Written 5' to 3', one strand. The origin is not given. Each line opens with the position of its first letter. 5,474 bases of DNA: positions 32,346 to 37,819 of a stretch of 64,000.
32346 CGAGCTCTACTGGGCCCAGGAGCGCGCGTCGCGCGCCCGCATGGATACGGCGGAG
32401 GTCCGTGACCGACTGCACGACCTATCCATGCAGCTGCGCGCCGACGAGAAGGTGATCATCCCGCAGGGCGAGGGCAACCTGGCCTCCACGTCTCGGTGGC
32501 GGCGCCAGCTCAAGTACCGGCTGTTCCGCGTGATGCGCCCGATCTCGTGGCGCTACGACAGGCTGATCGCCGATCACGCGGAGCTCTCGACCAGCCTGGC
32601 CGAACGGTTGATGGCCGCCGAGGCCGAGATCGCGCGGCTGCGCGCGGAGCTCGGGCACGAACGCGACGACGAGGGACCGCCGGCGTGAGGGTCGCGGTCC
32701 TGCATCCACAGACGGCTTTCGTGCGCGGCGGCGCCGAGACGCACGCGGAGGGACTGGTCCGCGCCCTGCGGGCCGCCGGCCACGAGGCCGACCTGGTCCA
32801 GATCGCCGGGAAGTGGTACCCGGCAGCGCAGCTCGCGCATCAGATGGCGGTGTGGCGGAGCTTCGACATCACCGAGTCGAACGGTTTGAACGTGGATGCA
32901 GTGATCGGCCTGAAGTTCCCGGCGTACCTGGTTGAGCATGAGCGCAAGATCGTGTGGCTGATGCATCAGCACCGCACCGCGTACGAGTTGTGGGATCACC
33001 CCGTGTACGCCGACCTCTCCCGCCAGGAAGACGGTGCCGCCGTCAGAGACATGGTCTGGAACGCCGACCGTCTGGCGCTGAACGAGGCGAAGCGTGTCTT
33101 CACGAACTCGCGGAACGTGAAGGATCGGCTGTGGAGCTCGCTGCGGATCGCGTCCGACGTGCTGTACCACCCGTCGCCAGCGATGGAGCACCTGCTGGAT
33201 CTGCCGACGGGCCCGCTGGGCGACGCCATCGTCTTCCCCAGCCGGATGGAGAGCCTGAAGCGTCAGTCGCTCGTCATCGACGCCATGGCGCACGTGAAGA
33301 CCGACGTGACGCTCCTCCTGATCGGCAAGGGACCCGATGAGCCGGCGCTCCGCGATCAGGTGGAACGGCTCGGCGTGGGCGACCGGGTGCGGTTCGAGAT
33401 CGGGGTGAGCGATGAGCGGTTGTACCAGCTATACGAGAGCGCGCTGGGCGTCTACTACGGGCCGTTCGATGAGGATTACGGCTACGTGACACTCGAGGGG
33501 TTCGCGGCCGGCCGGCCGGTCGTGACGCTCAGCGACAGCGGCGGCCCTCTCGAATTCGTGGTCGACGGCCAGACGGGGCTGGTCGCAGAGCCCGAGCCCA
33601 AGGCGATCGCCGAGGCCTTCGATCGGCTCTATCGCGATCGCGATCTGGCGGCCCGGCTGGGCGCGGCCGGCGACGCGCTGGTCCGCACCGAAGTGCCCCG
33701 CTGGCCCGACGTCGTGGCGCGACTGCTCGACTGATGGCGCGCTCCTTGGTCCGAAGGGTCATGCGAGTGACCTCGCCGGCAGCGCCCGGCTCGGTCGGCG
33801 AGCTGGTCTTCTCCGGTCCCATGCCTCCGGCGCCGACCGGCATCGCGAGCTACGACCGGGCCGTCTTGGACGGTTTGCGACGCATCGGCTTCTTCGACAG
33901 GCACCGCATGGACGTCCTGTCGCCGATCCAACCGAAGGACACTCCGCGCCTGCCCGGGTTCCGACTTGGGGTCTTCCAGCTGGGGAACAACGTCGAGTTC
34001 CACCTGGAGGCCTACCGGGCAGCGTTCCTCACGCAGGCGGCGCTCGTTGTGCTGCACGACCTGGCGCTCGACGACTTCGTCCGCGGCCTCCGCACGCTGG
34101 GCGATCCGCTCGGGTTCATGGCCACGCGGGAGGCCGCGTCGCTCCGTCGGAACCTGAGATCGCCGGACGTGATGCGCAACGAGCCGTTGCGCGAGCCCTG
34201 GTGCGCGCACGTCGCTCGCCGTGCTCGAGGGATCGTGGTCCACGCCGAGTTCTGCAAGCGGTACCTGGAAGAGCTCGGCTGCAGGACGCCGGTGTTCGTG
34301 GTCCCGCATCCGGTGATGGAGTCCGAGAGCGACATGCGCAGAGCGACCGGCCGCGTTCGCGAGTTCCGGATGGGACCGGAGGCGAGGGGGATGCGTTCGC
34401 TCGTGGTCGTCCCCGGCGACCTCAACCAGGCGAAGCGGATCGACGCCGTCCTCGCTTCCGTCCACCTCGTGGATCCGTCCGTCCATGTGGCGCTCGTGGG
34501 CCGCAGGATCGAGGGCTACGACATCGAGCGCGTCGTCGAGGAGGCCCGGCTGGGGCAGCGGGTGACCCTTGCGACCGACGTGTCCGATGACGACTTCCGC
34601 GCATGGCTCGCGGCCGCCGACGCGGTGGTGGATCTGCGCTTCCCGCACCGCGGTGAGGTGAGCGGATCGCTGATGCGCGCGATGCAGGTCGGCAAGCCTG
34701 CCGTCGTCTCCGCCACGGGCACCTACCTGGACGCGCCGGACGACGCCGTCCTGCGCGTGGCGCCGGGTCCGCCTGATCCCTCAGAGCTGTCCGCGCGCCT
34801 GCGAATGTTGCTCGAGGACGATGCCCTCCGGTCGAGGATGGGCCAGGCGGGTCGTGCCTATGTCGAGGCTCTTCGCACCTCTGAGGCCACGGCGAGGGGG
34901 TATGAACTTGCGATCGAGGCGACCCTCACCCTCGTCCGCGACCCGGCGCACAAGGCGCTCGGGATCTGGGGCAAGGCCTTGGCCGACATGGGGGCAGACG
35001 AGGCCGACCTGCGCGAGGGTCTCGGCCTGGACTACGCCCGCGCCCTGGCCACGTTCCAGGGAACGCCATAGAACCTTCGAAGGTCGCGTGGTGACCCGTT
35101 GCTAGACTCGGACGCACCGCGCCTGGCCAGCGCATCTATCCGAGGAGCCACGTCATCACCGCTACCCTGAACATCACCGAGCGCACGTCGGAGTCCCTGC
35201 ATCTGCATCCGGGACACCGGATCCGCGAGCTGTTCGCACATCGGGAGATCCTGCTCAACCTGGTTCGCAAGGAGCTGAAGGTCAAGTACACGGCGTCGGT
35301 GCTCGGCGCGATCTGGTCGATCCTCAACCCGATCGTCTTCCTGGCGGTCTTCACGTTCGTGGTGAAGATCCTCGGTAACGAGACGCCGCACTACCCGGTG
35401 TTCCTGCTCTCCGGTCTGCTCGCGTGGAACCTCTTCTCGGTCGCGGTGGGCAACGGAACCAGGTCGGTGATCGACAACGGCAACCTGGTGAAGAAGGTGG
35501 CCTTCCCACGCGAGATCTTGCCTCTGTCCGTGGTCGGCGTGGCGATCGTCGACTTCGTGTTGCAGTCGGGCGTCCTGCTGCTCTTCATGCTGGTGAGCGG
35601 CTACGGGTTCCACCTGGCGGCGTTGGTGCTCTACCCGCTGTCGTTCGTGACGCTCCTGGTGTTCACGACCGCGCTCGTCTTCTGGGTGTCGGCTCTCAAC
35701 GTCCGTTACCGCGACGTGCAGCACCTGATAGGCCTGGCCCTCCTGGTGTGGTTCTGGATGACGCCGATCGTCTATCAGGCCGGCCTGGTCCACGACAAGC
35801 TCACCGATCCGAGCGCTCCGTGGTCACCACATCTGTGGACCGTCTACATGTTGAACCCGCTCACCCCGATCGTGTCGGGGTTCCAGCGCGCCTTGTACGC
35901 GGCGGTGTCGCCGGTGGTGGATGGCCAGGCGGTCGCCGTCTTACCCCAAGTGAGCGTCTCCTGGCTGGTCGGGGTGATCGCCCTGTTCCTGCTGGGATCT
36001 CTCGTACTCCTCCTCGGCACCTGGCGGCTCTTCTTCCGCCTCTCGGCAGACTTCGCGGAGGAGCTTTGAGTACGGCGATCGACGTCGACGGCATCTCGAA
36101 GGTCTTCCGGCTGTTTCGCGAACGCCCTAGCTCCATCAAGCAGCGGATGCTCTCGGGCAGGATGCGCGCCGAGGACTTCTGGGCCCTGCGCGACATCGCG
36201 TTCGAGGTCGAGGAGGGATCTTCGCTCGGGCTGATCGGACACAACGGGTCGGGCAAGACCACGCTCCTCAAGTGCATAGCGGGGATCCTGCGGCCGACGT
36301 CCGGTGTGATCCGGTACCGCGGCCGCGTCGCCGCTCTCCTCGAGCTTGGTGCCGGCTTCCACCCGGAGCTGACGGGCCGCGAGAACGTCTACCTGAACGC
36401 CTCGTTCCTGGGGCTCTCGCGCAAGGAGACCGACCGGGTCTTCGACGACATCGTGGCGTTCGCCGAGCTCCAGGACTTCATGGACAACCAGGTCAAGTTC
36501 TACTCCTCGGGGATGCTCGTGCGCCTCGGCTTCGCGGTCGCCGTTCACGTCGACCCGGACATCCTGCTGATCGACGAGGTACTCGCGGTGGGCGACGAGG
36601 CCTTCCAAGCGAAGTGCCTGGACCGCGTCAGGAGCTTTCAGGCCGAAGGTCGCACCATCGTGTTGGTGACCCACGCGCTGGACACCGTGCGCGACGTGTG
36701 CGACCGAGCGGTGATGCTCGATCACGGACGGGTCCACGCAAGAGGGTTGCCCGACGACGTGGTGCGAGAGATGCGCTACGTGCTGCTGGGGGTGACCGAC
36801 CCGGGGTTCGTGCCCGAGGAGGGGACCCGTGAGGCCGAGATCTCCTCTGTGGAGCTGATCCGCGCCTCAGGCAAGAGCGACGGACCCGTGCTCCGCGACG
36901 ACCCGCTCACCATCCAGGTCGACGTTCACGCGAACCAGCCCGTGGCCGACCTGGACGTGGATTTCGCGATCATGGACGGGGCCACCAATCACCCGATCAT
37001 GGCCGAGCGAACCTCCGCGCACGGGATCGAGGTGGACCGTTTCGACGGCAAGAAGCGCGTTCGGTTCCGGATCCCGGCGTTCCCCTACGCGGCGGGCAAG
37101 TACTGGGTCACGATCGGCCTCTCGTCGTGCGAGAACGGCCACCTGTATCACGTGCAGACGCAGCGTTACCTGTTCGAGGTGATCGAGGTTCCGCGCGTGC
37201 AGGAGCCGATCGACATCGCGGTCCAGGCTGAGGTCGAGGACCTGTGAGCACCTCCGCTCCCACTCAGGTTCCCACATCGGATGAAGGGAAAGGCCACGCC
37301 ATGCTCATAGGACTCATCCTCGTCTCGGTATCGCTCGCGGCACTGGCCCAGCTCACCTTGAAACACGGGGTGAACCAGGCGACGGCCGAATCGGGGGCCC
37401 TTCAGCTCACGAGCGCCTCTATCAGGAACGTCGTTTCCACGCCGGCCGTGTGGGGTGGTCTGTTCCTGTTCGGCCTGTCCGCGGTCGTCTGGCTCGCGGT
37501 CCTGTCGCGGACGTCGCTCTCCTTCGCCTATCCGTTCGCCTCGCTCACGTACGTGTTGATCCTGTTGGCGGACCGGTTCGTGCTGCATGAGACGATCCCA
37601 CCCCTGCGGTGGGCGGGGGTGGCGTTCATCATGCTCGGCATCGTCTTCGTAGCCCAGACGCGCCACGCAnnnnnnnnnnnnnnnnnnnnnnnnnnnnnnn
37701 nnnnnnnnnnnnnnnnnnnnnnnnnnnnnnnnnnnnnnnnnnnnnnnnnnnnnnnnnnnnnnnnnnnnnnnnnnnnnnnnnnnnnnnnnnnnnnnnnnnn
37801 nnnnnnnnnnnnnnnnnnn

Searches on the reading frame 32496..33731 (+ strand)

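Call 24: search_protein_families(library=pfam, proteins=[window:32496-33731:+], max_evalue=0.00001)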
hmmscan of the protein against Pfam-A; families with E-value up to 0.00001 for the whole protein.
window:32496-33731:+ (412 aa): 3 families
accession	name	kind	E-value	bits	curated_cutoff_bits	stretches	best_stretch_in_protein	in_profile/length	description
PF00534.26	Glycos_transf_1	-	3.1e-25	89.1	26.4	1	245-392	18-169/172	Glycosyl transferases group 1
PF13692.12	Glyco_trans_1_4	-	5.2e-21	75.8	27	1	244-381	3-142/142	Glycosyl transferases group 1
PF13439.12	Glyco_transf_4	-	1.8e-06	28.5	28.5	0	78-220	2-156/170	Glycosyltransferase Family 4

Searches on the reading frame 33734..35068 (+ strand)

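Call 24: search_protein_families(library=pfam, proteins=[window:33734-35068:+], max_evalue=0.00001)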
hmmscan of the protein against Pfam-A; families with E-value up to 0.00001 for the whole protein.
window:33734-35068:+ (445 aa): 2 families
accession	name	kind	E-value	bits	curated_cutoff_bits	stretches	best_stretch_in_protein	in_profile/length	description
PF00534.26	Glycos_transf_1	-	1.4e-12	47.9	26.4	1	217-374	11-170/172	Glycosyl transferases group 1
PF13692.12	Glyco_trans_1_4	-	9.1e-10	39.4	27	1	223-362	3-142/142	Glycosyl transferases group 1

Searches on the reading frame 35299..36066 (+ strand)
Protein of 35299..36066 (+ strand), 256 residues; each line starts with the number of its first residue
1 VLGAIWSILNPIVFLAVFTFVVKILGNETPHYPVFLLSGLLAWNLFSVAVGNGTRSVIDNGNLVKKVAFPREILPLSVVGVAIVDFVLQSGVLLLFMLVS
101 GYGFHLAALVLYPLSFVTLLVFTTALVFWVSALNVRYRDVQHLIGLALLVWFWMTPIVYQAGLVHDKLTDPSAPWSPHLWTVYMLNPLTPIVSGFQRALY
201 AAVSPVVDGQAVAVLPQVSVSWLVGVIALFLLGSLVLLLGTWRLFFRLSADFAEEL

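Call 24: search_protein_families(library=pfam, proteins=[window:35299-36066:+], max_evalue=0.00001)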
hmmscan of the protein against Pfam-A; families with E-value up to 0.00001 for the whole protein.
window:35299-36066:+ (256 aa): 1 family
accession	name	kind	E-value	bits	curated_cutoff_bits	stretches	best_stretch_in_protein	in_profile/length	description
PF01061.29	ABC2_membrane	-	4.2e-13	49.8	26.9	1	2-198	20-209/211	ABC-2 type transporter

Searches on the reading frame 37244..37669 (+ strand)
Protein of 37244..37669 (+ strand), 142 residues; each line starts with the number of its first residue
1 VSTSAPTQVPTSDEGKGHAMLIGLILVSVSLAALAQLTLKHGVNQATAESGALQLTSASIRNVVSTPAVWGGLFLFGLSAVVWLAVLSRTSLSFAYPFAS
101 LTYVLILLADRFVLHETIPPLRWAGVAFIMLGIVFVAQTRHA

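Call 24: search_protein_families(library=pfam, proteins=[window:37244-37669:+], max_evalue=0.00001)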
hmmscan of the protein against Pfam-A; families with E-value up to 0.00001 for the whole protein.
window:37244-37669:+ (142 aa): 1 family
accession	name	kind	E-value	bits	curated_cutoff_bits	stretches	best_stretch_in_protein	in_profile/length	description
PF00892.27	EamA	-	2.1e-06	28.5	28.2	1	71-136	68-133/135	EamA-like transporter family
